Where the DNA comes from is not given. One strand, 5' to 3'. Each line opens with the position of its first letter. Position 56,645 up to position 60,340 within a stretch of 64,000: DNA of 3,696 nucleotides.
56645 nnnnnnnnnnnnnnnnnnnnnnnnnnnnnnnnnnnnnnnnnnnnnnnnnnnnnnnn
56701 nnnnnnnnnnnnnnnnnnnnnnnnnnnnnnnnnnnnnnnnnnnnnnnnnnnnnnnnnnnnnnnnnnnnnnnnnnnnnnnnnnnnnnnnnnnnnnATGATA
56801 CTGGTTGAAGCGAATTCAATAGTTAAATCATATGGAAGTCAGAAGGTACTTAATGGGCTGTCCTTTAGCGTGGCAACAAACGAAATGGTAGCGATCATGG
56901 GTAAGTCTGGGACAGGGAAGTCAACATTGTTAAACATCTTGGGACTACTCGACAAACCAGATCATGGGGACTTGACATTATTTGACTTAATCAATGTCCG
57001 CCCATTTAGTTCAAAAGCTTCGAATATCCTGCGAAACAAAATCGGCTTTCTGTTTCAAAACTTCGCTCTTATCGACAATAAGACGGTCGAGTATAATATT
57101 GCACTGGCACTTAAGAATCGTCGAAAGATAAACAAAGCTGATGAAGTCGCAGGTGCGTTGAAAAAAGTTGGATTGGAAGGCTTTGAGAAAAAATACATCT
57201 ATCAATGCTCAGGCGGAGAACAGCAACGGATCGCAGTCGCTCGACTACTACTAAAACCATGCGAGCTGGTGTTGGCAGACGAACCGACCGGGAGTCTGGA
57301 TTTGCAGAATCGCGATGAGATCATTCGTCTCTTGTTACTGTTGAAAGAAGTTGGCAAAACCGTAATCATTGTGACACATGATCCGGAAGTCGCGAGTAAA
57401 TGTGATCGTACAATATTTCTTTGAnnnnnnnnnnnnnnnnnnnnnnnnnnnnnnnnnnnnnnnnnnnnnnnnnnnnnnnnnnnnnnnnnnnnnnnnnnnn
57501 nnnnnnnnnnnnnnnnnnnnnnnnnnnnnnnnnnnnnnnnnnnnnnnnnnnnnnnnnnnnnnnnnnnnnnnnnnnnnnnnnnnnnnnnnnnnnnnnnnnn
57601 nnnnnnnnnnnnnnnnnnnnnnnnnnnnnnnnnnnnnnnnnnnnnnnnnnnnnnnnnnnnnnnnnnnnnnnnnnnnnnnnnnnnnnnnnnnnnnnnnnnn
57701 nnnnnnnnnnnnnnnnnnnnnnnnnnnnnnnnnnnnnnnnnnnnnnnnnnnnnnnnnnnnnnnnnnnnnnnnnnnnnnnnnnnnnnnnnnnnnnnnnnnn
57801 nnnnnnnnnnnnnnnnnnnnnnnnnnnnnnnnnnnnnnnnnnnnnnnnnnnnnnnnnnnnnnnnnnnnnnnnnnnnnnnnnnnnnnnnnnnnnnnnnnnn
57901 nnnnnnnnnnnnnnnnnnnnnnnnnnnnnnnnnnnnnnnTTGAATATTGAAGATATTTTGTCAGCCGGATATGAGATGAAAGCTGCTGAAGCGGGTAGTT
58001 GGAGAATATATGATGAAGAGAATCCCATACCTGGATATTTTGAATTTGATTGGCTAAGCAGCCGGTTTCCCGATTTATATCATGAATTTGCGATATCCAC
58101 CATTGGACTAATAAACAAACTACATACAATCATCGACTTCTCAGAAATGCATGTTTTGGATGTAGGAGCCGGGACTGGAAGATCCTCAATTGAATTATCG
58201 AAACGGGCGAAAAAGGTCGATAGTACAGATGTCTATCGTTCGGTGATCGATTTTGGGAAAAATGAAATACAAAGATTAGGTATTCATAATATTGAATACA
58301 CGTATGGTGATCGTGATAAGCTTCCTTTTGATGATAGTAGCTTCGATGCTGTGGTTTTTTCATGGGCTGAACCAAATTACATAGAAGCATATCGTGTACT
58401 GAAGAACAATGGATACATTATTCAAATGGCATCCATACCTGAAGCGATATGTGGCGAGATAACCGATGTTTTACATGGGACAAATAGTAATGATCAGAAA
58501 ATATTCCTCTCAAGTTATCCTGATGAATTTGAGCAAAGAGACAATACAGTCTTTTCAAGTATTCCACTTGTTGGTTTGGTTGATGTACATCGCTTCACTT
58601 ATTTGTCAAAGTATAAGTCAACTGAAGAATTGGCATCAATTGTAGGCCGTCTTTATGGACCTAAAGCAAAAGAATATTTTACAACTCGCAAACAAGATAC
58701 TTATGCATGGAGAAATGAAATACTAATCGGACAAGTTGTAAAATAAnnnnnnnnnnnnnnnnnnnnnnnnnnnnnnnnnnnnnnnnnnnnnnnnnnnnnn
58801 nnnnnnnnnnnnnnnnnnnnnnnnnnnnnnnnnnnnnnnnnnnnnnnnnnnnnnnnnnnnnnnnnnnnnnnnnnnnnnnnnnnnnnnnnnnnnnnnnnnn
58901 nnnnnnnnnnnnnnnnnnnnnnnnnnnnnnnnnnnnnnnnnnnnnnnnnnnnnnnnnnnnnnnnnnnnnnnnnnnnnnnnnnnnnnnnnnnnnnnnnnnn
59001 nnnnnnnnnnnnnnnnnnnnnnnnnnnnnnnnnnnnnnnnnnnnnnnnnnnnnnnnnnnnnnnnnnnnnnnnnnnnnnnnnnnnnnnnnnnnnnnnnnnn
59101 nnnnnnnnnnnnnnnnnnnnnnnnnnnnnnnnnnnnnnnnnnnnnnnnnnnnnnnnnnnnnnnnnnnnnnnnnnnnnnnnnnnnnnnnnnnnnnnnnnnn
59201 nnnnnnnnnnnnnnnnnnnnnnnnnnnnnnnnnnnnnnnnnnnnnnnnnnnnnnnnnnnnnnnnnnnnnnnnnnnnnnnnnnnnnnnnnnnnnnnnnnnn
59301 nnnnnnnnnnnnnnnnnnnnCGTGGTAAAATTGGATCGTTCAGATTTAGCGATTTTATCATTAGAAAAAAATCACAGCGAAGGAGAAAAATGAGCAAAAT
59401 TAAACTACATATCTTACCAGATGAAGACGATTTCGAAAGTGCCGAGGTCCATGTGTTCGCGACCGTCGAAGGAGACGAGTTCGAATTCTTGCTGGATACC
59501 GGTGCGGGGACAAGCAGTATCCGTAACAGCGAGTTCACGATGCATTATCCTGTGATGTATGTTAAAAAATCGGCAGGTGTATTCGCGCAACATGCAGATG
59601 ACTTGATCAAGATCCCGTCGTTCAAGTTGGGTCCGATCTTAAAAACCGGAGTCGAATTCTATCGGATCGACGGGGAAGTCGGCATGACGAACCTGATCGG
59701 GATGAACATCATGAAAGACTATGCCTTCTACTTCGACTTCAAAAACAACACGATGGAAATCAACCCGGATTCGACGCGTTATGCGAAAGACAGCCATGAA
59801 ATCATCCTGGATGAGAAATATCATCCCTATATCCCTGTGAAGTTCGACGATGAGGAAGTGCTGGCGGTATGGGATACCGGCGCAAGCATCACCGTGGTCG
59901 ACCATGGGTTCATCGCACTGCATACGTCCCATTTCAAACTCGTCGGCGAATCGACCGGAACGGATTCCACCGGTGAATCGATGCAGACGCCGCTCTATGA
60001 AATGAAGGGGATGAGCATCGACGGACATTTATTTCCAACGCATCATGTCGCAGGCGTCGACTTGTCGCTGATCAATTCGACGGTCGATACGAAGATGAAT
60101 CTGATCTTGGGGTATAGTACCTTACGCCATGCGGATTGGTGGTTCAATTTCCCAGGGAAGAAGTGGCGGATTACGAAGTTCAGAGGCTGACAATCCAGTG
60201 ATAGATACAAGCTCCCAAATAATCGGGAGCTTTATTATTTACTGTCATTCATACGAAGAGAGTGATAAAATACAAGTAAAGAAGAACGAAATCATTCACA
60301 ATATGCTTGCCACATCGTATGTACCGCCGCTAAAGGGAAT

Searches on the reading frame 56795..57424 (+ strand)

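Call 82: search_protein_families(library=pfam, proteins=[window:56795-57424:+], max_evalue=0.0001)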
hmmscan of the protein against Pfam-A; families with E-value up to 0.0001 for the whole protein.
window:56795-57424:+ (209 aa): 3 families
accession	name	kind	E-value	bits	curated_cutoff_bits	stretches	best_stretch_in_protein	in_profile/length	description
PF00005.33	ABC_tran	-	1.2e-30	107.3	25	1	19-165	1-136/137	ABC transporter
PF13304.12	AAA_21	-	2.3e-11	44.7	27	1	136-199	236-302/304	AAA domain, putative AbiEii toxin, Type IV TA system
PF02463.25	SMC_N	-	1.6e-06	28.2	40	1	27-207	22-209/220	RecF/RecN/SMC N terminal domain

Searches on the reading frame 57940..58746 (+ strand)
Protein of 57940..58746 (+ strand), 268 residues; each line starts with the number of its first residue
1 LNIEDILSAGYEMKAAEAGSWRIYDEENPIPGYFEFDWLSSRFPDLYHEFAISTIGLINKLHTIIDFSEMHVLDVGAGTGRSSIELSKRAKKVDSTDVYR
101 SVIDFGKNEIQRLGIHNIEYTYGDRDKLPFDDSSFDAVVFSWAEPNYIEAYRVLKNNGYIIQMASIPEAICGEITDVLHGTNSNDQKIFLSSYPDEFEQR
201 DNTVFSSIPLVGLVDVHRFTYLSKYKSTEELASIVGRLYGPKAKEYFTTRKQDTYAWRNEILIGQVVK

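Call 82: search_protein_families(library=pfam, proteins=[window:57940-58746:+], max_evalue=0.0001)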
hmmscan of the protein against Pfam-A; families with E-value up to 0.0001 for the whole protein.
window:57940-58746:+ (268 aa): 5 families
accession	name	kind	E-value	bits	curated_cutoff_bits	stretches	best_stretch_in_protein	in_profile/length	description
PF13649.12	Methyltransf_25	-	2.8e-13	50.8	27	1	72-158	1-97/97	Methyltransferase domain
PF08241.18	Methyltransf_11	-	5.1e-12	46.7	21.2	1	73-161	1-94/95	Methyltransferase domain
PF13847.12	Methyltransf_31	-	8.9e-11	42.1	27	1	68-161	3-108/145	Methyltransferase domain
PF01209.24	Ubie_methyltran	-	1.1e-10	41.7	20.1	1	69-157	48-146/233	ubiE/COQ5 methyltransferase family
PF08242.18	Methyltransf_12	-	6.1e-05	24.1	30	0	73-140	1-71/98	Methyltransferase domain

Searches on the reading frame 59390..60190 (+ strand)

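Call 82: search_protein_families(library=pfam, proteins=[window:59390-60190:+], max_evalue=0.0001)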
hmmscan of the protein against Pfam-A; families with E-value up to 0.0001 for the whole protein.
window:59390-60190:+ (266 aa): 3 families
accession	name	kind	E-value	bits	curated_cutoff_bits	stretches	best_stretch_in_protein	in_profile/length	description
PF13650.11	Asp_protease_2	-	2.6e-11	44.5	24.3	1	24-106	3-89/90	Aspartyl protease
PF13975.11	gag-asp_proteas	-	1.6e-10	41.9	28.2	1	24-109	3-91/92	gag-polyprotein putative aspartyl protease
PF00077.25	RVP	-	6.1e-07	30.1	20.7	0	25-66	10-52/101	Retroviral aspartyl protease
